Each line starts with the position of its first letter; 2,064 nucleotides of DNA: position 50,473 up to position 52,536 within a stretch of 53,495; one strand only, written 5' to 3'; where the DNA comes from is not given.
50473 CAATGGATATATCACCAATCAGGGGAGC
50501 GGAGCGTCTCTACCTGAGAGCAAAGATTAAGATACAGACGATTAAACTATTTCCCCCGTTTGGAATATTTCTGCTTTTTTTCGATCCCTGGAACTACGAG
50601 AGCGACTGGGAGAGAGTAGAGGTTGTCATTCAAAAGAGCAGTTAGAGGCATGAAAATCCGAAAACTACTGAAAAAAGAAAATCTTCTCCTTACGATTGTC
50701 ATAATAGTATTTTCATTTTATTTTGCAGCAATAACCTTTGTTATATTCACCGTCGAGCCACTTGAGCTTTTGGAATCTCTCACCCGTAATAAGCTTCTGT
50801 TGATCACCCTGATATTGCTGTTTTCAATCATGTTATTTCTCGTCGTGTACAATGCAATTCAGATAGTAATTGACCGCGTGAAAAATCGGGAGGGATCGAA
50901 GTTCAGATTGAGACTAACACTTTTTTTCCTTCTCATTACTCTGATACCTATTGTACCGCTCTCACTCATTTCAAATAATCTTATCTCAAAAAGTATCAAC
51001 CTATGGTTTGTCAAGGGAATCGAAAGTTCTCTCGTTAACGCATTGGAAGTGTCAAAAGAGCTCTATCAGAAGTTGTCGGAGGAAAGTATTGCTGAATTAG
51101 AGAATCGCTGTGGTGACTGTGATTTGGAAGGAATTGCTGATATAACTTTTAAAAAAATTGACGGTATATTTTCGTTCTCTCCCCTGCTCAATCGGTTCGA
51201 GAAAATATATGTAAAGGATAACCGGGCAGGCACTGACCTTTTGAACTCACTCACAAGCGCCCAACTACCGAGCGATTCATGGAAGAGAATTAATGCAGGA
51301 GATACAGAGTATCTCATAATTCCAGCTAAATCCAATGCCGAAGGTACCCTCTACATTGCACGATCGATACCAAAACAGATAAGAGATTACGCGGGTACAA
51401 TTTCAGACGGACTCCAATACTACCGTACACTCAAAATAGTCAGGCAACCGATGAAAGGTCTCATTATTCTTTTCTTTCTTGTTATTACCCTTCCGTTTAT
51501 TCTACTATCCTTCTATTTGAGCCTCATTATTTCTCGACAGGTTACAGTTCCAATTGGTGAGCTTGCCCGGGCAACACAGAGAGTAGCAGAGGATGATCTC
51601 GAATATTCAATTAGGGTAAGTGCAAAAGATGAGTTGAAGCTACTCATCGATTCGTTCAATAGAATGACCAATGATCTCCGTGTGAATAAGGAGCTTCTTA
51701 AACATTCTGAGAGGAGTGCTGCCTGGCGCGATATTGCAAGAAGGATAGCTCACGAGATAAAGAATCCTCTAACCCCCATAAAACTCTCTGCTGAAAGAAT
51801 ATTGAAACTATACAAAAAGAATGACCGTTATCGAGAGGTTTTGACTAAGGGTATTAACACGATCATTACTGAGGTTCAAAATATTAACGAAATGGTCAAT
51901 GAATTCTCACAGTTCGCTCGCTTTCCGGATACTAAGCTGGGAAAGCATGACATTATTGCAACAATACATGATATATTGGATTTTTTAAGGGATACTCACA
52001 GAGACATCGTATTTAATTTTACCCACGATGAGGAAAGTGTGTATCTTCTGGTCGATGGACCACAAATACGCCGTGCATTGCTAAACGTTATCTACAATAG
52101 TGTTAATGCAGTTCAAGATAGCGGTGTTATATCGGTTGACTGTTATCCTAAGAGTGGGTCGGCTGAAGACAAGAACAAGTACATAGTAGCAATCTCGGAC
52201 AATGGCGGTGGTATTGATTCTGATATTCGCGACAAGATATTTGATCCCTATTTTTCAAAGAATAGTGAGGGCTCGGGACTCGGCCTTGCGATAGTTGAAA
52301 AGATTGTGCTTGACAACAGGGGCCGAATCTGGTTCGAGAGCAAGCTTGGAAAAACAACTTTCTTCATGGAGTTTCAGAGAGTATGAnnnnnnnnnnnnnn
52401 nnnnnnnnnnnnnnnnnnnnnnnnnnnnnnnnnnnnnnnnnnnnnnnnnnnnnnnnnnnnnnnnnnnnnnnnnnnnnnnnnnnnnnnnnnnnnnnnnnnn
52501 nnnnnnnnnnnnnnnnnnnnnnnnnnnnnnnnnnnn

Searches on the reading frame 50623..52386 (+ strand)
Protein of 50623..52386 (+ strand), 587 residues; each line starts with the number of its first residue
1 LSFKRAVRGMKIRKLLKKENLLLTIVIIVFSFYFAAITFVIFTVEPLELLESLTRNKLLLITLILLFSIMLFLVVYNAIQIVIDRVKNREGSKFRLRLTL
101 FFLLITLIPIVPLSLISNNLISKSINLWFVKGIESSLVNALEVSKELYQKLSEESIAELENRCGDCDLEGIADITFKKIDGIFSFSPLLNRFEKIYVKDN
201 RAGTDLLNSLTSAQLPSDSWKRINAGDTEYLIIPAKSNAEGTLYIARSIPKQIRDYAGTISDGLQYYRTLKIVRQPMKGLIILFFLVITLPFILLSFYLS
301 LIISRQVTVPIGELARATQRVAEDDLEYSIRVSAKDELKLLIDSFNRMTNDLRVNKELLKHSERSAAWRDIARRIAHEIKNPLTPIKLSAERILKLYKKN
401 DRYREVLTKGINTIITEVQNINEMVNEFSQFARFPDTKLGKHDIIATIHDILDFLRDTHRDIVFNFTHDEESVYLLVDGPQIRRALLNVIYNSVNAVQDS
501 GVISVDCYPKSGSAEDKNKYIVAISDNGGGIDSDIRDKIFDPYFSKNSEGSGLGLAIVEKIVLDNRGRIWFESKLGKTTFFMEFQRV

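Call 35: search_protein_families(library=ncbifam, proteins=[window:50623-52386:+], max_evalue=0.00001)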
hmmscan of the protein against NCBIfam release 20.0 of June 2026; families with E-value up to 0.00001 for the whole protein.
window:50623-52386:+ (587 aa): 68 families (the best 25 are shown)
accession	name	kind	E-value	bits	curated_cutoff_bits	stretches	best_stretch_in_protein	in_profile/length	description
NF047496.1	HK_LIC11548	equivalog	3e-71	241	750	1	21-583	11-586/589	LIC_11548 family sensor histidine kinase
NF008468.0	PRK11360.1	equivalog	1.2e-45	156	646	1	348-581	377-602/616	two-component system sensor histidine kinase AtoS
NF007688.0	PRK10364.1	equivalog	5.8e-30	104.4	479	1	353-581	225-445/460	two-component system sensor histidine kinase ZraS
NF033092.0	HK_WalK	equivalog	1.8e-29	102.8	725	2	369-581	373-588/594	cell wall metabolism sensor histidine kinase WalK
NF010411.0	PRK13837.1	equivalog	1.7e-25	89.2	647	1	314-581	397-669/828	two-component system VirA-like sensor kinase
NF046044.1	PnpS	equivalog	7.3e-25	87.8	400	1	375-582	177-386/390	two-component system histidine kinase PnpS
NF007004.0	PRK09467.1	equivalog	1.2e-24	86.9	415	1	286-571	159-420/440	two-component system sensor histidine kinase EnvZ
TIGR01386.1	cztS_silS_copS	subfamily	7.3e-24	84.5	292.55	1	286-584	167-456/457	heavy metal sensor histidine kinase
NF040691.1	MtrAB_MtrB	equivalog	7.8e-24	84.5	450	1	285-581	190-486/507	MtrAB system histidine kinase MtrB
NF008293.1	PRK11073.1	equivalog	7.8e-23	81.3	240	1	333-581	97-342/349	nitrogen regulation protein NR(II)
NF047497.1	HK_LIC_12097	equivalog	9.6e-23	80.5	500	1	371-584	153-364/367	LIC_12097 family sensor histidine kinase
NF012226.0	AdeS_HK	equivalog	1e-22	80.8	500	1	283-584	60-351/353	two-component sensor histidine kinase AdeS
NF047874.1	MASE3_PAS_HK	subfamily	1.7e-22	80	560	1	354-584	384-623/655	MASE3 domain-containing sensor histidine kinase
NF007007.0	PRK09470.1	equivalog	1.9e-22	79.8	486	1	286-576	171-449/463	envelope stress sensor histidine kinase CpxA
NF041210.1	his_kin_PieS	equivalog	3e-21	75.9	850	1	285-581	170-464/474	two component system sensor histidine kinase PieS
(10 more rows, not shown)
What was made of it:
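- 50623..52386 (+): Membrane sensor histidine kinase (LIC_11548-family / AtoS-like). AtoS is the second hit (call 35).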
